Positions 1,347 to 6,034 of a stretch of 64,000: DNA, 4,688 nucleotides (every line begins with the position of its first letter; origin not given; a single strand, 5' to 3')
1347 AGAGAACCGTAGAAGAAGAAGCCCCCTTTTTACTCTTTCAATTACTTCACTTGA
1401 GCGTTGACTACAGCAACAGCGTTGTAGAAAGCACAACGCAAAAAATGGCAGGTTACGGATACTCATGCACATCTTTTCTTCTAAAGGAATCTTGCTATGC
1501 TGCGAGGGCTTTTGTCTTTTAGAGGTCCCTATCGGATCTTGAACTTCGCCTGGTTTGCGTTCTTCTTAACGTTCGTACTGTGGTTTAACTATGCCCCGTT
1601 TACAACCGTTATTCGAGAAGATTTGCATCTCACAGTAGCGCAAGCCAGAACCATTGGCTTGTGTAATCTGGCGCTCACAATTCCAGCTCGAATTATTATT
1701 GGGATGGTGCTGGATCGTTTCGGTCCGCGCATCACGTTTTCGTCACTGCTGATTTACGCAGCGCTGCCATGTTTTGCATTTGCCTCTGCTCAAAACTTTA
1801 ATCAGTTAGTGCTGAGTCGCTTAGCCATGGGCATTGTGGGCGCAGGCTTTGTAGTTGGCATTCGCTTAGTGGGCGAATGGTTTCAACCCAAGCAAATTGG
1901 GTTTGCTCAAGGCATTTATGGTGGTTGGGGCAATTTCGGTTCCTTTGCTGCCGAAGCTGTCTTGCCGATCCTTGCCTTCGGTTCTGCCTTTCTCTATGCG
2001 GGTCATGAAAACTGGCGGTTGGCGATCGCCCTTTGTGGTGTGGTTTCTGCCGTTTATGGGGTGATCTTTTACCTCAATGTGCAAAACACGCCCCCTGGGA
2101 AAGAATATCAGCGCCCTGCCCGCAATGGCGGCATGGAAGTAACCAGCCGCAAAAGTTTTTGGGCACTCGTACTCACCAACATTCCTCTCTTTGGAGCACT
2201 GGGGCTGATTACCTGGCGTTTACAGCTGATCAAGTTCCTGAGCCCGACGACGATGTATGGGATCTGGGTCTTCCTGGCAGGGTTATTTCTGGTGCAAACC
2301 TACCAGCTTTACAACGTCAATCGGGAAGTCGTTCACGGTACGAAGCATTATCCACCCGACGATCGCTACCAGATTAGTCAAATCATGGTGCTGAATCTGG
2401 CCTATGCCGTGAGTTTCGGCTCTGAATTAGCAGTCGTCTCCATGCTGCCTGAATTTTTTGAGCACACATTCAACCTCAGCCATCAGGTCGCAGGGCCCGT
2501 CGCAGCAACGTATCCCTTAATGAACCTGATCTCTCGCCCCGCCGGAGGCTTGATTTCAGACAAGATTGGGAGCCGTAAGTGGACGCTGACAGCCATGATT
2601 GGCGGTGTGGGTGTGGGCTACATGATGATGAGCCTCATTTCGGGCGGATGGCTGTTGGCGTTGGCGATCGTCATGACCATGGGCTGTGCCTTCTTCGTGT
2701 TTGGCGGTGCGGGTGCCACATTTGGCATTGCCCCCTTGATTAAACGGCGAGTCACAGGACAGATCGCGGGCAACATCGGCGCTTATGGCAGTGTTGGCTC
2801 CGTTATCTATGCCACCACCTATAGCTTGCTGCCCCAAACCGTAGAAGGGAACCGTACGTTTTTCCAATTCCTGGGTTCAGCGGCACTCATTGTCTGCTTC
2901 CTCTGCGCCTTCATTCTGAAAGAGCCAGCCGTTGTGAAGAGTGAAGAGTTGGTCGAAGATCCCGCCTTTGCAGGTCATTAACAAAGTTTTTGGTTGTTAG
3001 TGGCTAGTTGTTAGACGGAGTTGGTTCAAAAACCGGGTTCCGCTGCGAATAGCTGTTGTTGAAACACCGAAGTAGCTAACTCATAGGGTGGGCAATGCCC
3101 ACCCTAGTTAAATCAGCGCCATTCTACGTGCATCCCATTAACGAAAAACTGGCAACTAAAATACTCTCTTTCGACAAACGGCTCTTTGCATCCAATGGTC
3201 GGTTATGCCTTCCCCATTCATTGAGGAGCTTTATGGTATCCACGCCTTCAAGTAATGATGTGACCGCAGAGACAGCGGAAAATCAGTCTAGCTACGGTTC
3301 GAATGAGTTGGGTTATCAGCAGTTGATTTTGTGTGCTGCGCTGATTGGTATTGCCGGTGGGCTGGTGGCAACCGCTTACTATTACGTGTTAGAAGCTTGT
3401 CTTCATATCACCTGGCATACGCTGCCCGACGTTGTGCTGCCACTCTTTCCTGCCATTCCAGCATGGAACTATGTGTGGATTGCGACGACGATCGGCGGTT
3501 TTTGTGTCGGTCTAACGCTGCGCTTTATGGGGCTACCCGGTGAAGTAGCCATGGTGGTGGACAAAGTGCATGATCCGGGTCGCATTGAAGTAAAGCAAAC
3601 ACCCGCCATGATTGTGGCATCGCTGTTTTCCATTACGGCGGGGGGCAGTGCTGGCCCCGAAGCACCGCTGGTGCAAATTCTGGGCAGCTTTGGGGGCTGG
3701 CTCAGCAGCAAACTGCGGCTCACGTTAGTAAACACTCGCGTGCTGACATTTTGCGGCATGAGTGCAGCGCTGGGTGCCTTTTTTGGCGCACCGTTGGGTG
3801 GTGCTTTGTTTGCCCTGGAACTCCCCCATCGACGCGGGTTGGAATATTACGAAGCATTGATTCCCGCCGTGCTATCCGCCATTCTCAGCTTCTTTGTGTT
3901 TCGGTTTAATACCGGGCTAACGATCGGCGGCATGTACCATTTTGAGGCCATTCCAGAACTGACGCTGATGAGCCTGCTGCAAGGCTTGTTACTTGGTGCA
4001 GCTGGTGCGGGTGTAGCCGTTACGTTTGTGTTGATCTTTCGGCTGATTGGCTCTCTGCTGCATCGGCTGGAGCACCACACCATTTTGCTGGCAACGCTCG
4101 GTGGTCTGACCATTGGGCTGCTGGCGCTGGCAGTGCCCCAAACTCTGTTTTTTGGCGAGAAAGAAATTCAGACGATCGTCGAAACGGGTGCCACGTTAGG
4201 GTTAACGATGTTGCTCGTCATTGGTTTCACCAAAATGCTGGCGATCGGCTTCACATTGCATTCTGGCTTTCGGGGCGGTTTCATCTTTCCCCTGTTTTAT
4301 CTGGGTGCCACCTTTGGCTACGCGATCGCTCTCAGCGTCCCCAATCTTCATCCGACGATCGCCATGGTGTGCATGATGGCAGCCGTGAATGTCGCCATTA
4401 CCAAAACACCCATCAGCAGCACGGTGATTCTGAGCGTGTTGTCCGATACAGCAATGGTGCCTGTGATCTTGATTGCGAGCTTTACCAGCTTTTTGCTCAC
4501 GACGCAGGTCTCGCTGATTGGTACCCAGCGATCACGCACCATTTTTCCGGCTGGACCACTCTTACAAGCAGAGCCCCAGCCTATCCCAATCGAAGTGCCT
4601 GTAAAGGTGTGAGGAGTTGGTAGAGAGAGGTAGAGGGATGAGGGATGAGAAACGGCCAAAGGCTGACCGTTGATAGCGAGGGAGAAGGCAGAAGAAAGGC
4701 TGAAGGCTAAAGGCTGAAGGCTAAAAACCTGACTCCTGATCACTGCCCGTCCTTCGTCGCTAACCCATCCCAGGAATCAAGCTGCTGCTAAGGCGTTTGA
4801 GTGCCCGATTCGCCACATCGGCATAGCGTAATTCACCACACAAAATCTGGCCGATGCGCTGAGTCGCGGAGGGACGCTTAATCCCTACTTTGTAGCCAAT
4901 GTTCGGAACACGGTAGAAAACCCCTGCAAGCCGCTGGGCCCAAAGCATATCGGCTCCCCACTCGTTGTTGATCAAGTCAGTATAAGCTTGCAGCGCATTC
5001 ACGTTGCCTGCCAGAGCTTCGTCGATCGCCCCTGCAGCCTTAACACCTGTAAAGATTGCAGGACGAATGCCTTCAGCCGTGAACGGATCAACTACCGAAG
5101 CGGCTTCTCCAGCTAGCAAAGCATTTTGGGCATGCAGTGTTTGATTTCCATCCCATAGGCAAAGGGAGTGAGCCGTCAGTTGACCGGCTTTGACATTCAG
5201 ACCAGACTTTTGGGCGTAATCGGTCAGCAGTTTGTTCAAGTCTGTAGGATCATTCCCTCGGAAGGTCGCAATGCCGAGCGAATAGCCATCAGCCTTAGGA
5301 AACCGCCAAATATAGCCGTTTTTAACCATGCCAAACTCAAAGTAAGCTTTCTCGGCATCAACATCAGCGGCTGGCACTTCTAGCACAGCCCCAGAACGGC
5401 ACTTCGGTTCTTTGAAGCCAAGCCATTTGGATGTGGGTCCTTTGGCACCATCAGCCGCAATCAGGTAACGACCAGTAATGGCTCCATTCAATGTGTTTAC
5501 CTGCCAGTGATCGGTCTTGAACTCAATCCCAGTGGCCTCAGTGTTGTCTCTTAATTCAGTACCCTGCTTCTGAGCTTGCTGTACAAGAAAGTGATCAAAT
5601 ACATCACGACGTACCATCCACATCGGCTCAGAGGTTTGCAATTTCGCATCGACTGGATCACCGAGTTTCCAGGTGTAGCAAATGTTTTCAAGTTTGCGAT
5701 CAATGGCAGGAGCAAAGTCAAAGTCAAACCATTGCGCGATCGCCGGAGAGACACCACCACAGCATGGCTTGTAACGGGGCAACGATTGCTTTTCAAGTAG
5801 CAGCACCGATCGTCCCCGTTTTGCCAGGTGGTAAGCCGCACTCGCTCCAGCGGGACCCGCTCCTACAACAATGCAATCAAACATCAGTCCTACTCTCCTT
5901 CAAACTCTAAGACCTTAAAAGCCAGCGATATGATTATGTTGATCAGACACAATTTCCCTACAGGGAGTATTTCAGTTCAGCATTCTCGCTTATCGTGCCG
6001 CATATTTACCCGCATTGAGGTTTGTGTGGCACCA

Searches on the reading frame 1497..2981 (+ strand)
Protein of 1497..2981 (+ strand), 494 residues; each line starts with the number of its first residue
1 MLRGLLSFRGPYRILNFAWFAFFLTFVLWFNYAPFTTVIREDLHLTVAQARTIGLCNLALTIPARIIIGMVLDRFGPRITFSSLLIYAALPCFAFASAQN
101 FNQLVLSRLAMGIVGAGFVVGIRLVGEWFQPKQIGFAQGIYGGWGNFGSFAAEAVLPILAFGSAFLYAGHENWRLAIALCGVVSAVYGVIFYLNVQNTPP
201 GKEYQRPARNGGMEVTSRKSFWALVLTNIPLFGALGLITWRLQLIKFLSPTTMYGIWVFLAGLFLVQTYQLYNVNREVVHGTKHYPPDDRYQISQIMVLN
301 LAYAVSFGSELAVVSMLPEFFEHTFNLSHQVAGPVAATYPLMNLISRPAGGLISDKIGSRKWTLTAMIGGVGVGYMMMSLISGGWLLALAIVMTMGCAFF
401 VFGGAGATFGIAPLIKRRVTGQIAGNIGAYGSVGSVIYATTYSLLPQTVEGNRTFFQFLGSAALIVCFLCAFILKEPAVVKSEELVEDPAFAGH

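Call 87: search_protein_families(library=pfam, proteins=[window:1497-2981:+], max_evalue=0.00001)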
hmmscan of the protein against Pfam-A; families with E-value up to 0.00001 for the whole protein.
window:1497-2981:+ (494 aa): 1 family
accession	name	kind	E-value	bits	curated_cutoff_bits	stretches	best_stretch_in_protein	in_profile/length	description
PF07690.21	MFS_1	-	4e-38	131.7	33.4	2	19-266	2-229/347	Major Facilitator Superfamily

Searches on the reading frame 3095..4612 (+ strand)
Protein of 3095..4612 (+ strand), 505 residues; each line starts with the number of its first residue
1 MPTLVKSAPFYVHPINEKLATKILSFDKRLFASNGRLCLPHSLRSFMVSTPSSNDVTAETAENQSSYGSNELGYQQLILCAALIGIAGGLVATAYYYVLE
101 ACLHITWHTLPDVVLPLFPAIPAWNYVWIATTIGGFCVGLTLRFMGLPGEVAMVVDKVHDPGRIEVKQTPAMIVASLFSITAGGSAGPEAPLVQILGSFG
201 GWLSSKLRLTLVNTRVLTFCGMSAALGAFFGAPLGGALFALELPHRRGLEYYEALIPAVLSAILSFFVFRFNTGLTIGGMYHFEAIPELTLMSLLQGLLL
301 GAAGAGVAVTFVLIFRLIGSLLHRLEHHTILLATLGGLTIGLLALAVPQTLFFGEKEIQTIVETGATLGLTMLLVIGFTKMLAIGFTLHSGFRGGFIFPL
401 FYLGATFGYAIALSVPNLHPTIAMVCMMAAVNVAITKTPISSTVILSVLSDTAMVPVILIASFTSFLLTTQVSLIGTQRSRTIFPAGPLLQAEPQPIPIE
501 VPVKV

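Call 87: search_protein_families(library=pfam, proteins=[window:3095-4612:+], max_evalue=0.00001)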
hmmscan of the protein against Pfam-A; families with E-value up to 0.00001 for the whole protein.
window:3095-4612:+ (505 aa): 1 family
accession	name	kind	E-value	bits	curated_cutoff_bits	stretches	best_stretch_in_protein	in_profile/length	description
PF00654.25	Voltage_CLC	-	4e-52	178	24.8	1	150-468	20-344/346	Voltage gated chloride channel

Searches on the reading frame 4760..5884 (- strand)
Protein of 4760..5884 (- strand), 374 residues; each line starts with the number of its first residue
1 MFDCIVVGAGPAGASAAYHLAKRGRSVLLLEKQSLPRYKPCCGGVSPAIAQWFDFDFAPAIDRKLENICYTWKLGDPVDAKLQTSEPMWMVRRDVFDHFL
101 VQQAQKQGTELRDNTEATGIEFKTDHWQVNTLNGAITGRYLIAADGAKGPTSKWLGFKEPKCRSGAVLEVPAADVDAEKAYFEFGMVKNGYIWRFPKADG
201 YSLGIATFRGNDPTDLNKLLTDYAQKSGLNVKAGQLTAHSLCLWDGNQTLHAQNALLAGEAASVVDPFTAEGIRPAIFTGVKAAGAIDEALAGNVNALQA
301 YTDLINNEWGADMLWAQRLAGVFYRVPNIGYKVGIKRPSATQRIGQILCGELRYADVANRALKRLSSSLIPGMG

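Call 87: search_protein_families(library=pfam, proteins=[window:4760-5884:-], max_evalue=0.00001)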
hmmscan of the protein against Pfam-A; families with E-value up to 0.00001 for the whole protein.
window:4760-5884:- (374 aa): 8 families
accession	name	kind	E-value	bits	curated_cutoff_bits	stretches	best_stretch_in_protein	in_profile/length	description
PF01266.30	DAO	-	1.2e-15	58.3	27.9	1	3-35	1-33/353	FAD dependent oxidoreductase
PF01494.25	FAD_binding_3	-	1.4e-15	57.8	22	1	3-159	3-171/349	FAD binding domain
PF13450.12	NAD_binding_8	-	1.5e-08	35.2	21.9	1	6-34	1-29/68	NAD(P)-binding Rossmann-like domain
PF03486.20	HI0933_like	-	6.6e-08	32.7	50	0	3-36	2-35/244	HI0933-like protein Rossmann domain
PF13738.12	Pyr_redox_3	-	6.1e-07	29.4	30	0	5-34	1-31/305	Pyridine nucleotide-disulphide oxidoreductase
PF07992.20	Pyr_redox_2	-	6.3e-07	29.5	26.1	1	2-162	1-124/291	Pyridine nucleotide-disulphide oxidoreductase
PF00890.30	FAD_binding_2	-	1.9e-06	27.8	20.4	1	3-34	1-32/414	FAD binding domain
PF12831.13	FAD_oxidored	-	2.4e-06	27.5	27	1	3-34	1-32/416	FAD dependent oxidoreductase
